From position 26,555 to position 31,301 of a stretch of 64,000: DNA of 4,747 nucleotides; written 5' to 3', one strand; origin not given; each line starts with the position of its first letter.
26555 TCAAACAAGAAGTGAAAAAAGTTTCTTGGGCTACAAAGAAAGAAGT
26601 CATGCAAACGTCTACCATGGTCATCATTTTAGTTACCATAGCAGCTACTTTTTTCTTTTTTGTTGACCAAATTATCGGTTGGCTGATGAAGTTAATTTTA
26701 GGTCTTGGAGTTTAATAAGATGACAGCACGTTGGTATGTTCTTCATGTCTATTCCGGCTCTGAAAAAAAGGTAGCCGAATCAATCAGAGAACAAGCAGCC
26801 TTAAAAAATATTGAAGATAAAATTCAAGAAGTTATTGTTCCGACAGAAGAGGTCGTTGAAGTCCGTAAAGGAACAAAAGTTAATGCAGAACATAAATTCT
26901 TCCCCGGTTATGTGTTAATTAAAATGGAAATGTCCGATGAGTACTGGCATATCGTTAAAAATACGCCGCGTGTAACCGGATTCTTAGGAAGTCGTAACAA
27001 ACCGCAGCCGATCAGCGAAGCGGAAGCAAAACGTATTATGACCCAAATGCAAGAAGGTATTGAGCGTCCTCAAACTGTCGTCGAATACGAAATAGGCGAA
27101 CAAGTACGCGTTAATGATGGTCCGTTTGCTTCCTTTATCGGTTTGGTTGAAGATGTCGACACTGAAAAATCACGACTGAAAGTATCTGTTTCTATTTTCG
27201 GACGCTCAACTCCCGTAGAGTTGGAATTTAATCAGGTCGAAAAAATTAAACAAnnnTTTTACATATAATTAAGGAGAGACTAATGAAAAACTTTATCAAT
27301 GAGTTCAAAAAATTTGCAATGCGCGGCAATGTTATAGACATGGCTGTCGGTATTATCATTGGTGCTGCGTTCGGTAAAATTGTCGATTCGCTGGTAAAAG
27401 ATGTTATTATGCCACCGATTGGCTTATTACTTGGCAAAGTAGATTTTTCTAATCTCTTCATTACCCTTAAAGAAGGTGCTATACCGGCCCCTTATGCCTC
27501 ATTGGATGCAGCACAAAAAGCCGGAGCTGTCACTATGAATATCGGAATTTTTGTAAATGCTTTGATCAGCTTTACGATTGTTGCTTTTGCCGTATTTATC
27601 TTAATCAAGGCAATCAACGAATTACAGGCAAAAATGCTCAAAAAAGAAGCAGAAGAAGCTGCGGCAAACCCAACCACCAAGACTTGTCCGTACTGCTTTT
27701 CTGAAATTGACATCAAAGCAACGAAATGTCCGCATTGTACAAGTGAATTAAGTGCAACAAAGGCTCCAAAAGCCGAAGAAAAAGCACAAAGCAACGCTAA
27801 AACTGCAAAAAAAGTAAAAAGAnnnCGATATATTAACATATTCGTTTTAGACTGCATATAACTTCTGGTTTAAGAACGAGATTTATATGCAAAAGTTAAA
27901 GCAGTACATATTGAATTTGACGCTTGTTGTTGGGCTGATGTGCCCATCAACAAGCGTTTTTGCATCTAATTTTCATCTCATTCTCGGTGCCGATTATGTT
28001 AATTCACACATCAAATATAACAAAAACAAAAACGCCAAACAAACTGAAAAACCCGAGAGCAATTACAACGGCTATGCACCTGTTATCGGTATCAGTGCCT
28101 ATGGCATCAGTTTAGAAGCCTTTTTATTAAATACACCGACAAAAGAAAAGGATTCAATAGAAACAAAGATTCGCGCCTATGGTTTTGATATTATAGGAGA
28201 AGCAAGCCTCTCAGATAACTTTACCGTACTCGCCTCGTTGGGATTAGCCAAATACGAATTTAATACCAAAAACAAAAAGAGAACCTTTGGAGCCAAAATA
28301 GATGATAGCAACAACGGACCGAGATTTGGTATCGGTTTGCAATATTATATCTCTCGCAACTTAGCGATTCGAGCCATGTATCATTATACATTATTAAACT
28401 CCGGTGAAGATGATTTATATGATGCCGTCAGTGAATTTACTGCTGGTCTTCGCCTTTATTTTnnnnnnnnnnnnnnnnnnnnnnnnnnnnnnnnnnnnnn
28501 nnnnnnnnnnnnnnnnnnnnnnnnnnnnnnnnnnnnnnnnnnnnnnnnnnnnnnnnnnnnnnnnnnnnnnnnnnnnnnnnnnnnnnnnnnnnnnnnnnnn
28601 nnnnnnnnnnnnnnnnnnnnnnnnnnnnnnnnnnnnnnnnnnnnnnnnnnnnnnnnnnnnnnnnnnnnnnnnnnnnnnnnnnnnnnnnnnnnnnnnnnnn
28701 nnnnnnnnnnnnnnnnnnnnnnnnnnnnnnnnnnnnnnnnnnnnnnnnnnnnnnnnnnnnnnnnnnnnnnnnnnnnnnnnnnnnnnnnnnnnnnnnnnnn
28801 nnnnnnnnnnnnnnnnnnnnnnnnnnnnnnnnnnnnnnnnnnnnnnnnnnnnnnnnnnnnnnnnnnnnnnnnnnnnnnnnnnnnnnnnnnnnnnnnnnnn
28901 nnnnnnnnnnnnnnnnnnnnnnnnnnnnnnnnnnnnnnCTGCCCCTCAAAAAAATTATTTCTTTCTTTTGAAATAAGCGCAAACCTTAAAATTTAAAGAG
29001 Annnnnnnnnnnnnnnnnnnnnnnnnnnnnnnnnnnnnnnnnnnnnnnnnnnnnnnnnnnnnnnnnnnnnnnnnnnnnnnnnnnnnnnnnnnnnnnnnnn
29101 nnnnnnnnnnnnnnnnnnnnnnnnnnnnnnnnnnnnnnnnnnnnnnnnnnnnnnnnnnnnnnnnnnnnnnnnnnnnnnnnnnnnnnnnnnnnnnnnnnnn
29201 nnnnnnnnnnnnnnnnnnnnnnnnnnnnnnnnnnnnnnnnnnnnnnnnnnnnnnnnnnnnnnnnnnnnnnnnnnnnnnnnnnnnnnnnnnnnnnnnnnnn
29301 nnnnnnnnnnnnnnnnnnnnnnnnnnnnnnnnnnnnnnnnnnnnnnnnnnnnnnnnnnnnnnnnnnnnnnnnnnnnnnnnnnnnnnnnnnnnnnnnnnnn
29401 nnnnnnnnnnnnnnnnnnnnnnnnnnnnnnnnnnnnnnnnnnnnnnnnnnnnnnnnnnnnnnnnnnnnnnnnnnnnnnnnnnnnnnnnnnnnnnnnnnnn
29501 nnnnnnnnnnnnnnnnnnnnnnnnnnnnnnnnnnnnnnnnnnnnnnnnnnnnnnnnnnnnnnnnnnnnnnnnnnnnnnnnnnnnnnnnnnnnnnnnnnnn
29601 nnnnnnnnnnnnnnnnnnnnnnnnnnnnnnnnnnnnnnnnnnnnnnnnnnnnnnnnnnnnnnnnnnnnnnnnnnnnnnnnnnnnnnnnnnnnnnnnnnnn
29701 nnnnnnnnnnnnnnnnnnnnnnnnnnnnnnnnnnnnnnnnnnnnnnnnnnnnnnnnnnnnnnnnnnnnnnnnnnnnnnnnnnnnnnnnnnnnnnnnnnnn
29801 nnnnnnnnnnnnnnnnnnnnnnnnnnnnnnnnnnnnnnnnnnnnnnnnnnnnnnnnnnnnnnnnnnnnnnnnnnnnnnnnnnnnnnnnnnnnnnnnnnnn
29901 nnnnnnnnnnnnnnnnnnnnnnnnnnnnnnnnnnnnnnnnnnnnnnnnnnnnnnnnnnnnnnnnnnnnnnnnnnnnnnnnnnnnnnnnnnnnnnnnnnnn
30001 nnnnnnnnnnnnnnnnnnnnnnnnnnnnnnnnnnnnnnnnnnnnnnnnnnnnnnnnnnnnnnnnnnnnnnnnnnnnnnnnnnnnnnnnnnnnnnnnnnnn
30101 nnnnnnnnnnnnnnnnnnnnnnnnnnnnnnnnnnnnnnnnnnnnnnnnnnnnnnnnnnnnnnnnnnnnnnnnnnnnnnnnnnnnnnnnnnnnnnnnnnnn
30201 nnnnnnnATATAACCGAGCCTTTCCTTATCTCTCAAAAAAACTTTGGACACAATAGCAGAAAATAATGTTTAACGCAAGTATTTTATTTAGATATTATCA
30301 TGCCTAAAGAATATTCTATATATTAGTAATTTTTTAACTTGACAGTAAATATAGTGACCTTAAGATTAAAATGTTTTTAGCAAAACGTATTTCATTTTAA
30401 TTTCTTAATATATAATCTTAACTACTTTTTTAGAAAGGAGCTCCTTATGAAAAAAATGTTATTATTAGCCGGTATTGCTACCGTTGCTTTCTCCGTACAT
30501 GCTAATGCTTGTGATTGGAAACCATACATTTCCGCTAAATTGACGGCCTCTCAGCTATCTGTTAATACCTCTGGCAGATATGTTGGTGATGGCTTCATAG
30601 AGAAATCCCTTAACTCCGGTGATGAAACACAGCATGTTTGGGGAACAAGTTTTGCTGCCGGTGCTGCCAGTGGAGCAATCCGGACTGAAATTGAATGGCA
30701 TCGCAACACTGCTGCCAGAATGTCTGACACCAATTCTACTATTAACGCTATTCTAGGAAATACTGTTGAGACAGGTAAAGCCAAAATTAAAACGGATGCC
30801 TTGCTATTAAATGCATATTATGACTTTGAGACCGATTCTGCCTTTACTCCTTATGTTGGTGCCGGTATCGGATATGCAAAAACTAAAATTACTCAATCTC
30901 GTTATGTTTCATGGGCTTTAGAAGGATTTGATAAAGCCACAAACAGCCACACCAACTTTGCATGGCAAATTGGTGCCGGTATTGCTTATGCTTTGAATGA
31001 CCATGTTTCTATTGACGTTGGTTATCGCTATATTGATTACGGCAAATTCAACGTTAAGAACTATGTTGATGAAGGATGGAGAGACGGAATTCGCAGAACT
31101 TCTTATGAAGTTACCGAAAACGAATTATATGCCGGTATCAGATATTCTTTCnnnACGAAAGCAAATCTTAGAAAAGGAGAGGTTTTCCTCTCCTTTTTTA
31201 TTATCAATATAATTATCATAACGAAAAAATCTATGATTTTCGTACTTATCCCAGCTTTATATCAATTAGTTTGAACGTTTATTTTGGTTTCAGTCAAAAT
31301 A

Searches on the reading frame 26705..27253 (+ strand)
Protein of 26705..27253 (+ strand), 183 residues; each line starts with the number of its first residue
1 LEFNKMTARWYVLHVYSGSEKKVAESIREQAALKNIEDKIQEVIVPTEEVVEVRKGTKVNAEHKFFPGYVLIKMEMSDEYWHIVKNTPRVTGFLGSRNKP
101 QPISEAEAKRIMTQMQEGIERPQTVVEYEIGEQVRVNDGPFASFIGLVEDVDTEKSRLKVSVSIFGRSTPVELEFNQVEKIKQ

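Call 85: search_protein_families(library=pfam, proteins=[window:26705-27253:+], max_evalue=0.00001)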
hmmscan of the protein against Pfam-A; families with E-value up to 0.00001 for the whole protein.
window:26705-27253:+ (183 aa): 2 families
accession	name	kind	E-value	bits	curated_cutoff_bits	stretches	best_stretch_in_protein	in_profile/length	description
PF02357.24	NusG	-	2.5e-31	108.5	22.2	1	9-112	2-93/93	Transcription termination factor nusG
PF00467.35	KOW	-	7e-06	26.1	22.3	0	131-159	2-30/32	KOW motif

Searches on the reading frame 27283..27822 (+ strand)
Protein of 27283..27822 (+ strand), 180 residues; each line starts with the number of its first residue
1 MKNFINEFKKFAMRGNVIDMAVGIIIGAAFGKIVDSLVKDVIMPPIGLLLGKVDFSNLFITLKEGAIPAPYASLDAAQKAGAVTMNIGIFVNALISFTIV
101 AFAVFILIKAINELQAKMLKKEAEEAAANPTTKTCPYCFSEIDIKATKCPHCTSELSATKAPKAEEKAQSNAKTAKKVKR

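Call 85: search_protein_families(library=pfam, proteins=[window:27283-27822:+], max_evalue=0.00001)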
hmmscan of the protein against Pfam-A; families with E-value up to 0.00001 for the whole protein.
window:27283-27822:+ (180 aa): 1 family
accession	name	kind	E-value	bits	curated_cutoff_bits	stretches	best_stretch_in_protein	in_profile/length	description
PF01741.23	MscL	-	3.3e-42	144.1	27.4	1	4-142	1-118/123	Large-conductance mechanosensitive channel, MscL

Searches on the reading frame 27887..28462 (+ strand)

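Call 85: search_protein_families(library=pfam, proteins=[window:27887-28462:+], max_evalue=0.00001)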
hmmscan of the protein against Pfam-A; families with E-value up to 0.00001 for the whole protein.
window:27887-28462:+ (192 aa): 2 families
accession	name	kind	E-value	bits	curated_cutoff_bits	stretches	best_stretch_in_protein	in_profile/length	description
PF13505.12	OMP_b-brl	-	1e-11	45.8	28.7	1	17-192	6-175/175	Outer membrane protein beta-barrel domain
PF01389.23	OmpA_membrane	-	6.9e-06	26.4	21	0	90-168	69-149/180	OmpA-like transmembrane domain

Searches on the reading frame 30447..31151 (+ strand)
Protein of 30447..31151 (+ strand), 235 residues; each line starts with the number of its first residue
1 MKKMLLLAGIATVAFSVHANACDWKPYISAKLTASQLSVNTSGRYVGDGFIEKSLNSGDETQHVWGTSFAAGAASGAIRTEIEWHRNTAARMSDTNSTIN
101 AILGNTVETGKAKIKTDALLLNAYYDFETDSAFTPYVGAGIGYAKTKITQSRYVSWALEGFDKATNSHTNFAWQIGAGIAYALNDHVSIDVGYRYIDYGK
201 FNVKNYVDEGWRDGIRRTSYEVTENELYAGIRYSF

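Call 85: search_protein_families(library=pfam, proteins=[window:30447-31151:+], max_evalue=0.00001)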
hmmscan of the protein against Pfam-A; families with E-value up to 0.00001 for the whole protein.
window:30447-31151:+ (235 aa): 4 families
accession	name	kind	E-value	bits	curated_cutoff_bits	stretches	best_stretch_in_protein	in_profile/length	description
PF13505.12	OMP_b-brl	-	5e-16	59.8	28.7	1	11-235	7-175/175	Outer membrane protein beta-barrel domain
PF02462.21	Opacity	-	1.4e-15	57.9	21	1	107-216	20-123/126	Opacity family porin protein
PF01617.23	Surface_Ag_2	-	8e-09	35.8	22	1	98-196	117-201/247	Surface antigen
PF03922.20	OmpW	-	1.1e-06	29.2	24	1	103-197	72-164/195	OmpW family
